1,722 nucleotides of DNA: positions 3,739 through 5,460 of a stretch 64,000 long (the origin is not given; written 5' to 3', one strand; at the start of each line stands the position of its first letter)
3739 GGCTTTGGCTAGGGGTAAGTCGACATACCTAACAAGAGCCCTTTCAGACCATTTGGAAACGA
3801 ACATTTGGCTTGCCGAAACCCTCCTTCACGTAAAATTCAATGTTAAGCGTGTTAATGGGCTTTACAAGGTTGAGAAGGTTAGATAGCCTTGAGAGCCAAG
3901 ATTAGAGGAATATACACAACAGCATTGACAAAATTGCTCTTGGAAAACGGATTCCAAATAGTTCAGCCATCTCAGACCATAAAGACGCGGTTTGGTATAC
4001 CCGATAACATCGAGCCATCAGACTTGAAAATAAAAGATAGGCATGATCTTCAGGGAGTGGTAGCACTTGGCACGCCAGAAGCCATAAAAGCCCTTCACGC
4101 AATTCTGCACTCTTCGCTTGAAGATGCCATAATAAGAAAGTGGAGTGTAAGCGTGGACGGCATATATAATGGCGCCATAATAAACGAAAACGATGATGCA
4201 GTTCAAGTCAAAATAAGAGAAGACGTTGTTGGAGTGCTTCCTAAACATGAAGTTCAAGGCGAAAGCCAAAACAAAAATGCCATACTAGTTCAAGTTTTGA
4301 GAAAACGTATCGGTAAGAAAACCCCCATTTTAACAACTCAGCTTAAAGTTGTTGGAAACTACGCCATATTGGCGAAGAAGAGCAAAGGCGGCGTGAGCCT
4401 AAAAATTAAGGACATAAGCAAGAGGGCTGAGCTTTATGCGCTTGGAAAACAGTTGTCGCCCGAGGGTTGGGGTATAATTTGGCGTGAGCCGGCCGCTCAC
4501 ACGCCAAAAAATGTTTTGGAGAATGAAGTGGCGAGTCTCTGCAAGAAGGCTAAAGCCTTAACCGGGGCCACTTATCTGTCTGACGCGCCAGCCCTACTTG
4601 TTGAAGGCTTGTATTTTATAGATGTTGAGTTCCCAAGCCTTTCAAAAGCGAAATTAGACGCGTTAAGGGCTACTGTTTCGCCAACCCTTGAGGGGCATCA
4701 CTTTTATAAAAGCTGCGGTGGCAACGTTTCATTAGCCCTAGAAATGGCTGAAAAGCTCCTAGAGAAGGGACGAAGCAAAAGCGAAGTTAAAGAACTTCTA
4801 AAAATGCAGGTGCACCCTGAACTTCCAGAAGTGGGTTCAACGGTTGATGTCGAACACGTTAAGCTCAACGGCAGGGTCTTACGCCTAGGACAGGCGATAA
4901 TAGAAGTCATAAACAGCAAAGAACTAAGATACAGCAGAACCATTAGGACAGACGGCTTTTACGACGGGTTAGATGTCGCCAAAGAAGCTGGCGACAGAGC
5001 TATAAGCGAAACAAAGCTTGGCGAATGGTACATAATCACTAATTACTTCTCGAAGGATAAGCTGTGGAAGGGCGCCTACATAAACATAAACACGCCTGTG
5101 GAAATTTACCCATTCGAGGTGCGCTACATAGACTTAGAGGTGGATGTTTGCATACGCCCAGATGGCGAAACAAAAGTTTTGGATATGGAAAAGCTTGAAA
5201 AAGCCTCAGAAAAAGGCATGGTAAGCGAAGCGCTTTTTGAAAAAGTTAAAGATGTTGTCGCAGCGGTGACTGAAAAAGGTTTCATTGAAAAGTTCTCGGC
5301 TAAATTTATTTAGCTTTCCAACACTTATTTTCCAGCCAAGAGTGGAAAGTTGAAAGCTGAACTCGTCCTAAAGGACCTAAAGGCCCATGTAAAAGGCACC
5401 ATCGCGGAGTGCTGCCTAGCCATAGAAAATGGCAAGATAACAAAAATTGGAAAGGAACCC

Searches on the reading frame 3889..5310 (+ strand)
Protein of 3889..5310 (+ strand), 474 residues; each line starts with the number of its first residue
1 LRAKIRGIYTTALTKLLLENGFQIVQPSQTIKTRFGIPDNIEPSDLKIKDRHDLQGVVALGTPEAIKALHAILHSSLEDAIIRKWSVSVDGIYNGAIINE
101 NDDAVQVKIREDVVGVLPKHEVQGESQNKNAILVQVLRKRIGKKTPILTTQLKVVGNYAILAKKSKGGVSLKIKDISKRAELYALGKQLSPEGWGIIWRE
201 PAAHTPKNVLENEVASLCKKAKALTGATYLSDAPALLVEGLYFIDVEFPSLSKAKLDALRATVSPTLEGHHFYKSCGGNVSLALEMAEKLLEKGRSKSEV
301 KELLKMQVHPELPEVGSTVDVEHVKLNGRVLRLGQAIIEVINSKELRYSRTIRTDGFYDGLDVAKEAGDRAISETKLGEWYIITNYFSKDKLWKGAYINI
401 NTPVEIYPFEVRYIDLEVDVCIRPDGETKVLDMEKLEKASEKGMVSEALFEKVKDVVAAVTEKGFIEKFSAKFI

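Call 57: search_protein_families(library=pfam, max_evalue=0.000001, proteins=[window:3889-5310:+])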
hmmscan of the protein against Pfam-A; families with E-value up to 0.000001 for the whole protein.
seq(474 aa): 2 families
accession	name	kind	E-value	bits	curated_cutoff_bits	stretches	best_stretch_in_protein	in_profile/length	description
PF04167.18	DUF402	-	1.1e-16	61.2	23.9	1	370-436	2-68/68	Protein of unknown function (DUF402)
PF10150.14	RNase_E_G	-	7.3e-10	39.2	25.5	1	155-306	3-159/270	Ribonuclease E/G family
